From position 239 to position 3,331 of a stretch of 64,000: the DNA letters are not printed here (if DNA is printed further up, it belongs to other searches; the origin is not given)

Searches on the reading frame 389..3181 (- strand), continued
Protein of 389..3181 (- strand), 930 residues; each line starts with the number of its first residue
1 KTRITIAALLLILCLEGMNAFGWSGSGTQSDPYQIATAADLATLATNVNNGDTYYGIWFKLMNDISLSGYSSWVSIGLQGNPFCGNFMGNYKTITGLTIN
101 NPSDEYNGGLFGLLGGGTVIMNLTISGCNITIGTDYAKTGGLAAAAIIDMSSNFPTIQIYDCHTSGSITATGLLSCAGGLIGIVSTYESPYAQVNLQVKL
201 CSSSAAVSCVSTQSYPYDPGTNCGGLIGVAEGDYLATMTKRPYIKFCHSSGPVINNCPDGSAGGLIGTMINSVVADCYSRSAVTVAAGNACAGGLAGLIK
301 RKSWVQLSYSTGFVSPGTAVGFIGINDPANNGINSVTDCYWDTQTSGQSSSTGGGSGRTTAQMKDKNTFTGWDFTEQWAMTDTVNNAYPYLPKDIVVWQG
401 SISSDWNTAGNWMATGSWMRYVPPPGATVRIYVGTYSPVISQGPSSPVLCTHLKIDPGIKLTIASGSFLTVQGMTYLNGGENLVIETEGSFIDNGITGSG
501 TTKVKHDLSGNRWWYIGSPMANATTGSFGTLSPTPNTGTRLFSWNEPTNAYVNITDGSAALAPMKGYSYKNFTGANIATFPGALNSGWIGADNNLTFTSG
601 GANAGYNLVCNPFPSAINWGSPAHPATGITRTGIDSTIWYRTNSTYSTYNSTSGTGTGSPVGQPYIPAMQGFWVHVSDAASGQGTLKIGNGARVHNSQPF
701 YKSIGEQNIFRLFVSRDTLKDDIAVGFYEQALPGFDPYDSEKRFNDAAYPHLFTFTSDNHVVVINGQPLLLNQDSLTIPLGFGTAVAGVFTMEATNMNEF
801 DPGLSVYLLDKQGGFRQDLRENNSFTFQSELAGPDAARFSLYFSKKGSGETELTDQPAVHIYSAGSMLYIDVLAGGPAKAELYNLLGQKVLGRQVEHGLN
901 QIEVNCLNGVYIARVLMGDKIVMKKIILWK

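Call 68: search_protein_families(library=ncbifam, proteins=[L049:8141-9220:-, L049:5597-5917:+, L050:179-358:+, L050:1030-1896:+, L050:1886-4129:+, L050:4283-5407:-], max_evalue=0.001)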
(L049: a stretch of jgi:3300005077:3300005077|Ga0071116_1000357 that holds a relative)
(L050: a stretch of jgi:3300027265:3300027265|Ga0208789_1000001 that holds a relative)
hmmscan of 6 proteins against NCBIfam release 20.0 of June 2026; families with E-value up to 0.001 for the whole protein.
L049:8141-9220:- (359 aa): 75 families (the best 25 are shown)
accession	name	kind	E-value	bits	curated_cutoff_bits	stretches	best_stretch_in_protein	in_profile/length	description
NF050035.1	rSAM_WgK_link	exception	2.6e-35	122.1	650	2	16-172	11-167/367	radical SAM/SPASM peptide maturase WgkB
NF045574.1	sacti_mat_StsB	exception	2.7e-32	112.2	625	1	11-355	93-432/466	StsB family radical SAM/SPASM domain sactipeptide maturase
TIGR03962.1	mycofact_rSAM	equivalog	9.2e-31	107.2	265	1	18-337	16-331/339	mycofactocin radical SAM maturase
NF041298.1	rSAM_mat_DynA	equivalog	2.9e-30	105.4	450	1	21-342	8-344/356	dynobactin maturation radical SAM/SPASM protein DynA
TIGR04055.1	rSAM_NirJ2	equivalog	1.2e-28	100.6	500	1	20-337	6-322/326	putative heme d1 biosynthesis radical SAM protein NirJ2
TIGR04250.1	SCM_rSAM_ScmE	equivalog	1.9e-28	99.4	400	1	14-178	3-167/358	SynChlorMet cassette radical SAM/SPASM protein ScmE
NF047865.1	rSAM_PapB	equivalog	3.6e-28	98.7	340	1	14-329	3-326/330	PapB family radical SAM/SPASM ranthipeptide maturase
TIGR04163.1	rSAM_cobopep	equivalog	9.9e-28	97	375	2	14-175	64-234/428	peptide-modifying radical SAM enzyme CbpB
TIGR04545.1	rSAM_ahbD_hemeb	equivalog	8e-27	94.6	500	2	19-180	5-166/339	heme b synthase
TIGR04053.2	TIGR04053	equivalog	2.1e-24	86.5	395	2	16-176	10-173/366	TIGR04053 family radical SAM/SPASM domain-containing protein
TIGR04251.1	SCM_rSAM_ScmF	equivalog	5.8e-24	85.1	400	1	13-180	3-173/353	SynChlorMet cassette radical SAM/SPASM protein ScmF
TIGR03942.1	sulfatase_rSAM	equivalog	1e-23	84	349.45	1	21-341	8-347/363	anaerobic sulfatase maturase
NF041718.1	rSAM_phane_AMC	equivalog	5.3e-23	81.6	425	1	15-339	7-348/362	cyclophane-forming radical SAM peptide maturase AmcB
TIGR04340.1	rSAM_ACGX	hypoth_equivalog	8e-21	74.6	400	1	17-179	6-172/341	radical SAM/SPASM domain protein, ACGX system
TIGR04054.1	rSAM_NirJ1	equivalog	1.4e-20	73.3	650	1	16-175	38-196/387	putative heme d1 biosynthesis radical SAM protein NirJ1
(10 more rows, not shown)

L049:5597-5917:+ (106 aa): 4 families
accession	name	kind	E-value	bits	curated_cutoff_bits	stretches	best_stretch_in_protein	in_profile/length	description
TIGR03793.1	leader_NHLP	domain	1.7e-26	91.9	50.9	1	3-84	1-77/77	NHLP leader peptide family RiPP precursor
NF038399.1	NH_RiPP_Os17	domain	2.3e-07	30.8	40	1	9-40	4-34/63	Os1348 family NHLP clan protein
TIGR01323.1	nitrile_alph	equivalog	2e-06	27.4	249.85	1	16-65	112-160/189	nitrile hydratase subunit alpha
TIGR03887.1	thiocyan_alph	equivalog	0.00075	19.3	291.45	1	18-66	125-172/200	thiocyanate hydrolase subunit gamma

L050:179-358:+ (59 aa): 0 families

L050:1030-1896:+ (288 aa): 3 families
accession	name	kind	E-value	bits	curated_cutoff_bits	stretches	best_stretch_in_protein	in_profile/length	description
TIGR04355.1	HprK_rel_B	hypoth_equivalog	1.5e-10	40.8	200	1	136-217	140-220/351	HprK-related kinase B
TIGR04352.1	HprK_rel_A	equivalog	0.00017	20.8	200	1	139-191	95-147/280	HprK-related kinase A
TIGR00679.1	hpr-ser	equivalog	0.00047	19.5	240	1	153-201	144-192/300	HPr(Ser) kinase/phosphatase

L050:1886-4129:+ (747 aa): 189 families (the best 25 are shown)
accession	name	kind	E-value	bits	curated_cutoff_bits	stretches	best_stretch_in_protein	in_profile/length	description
TIGR02203.1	MsbA_lipidA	equivalog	4e-88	296.3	602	1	194-741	33-566/572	lipid A export permease/ATP-binding protein MsbA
NF008381.0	PRK11176.1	equivalog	9.5e-78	262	867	1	193-742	43-577/582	lipid A ABC transporter ATP-binding protein/permease MsbA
TIGR02204.1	MsbA_rel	hypoth_equivalog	1.8e-76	258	780.4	1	194-740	37-571/576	ABC transporter, permease/ATP-binding protein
TIGR03796.1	NHLM_micro_ABC1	equivalog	2.5e-75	254.1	853.3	1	174-740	152-708/710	NHLP family bacteriocin export ABC transporter peptidase/permease/ATPase subunit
NF010178.0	PRK13657.1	equivalog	1.7e-73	248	733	1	245-742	79-568/588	glucan ABC transporter ATP-binding protein/ permease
TIGR01846.1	type_I_sec_HlyB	subfamily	1.3e-72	245.2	725.55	1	235-743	192-691/694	type I secretion system permease/ATPase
NF045513.1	HepA_fam_ABC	equivalog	2.4e-72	244.2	725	1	198-741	76-606/610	heterocyst formation ABC transporter subunit HepA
TIGR03375.1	type_I_sec_LssB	subfamily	3.3e-72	243.8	693.1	1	217-732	184-690/696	type I secretion system permease/ATPase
TIGR03797.1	NHLM_micro_ABC2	equivalog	3.3e-69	234.1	709.4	1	168-742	129-683/686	NHLP bacteriocin export ABC transporter permease/ATPase subunit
TIGR01192.1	chvA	subfamily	4.4e-68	230.3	585.4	1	402-744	234-570/585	glucan export ABC transporter ATP-binding protein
TIGR00958.1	3a01208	subfamily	2e-65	221.4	874.6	1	124-740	109-710/711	antigen peptide transporter 2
NF008364.0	PRK11160.1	equivalog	8.8e-63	212.8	630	1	306-742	153-573/575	heme ABC transporter ATP-binding protein/permease CydC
NF052233.1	CphA_assoc_ABC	equivalog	3.6e-60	204.2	880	1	434-743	440-742/766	cyanophycin metabolism-associated ABC transporter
TIGR01842.1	type_I_sec_PrtD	subfamily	1e-57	195.9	510.15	1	298-731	117-541/544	type I secretion system permease/ATPase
TIGR02857.1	CydD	equivalog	1.7e-57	195.6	435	1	181-716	9-529/529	thiol reductant ABC exporter subunit CydD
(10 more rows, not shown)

L050:4283-5407:- (374 aa): 0 families
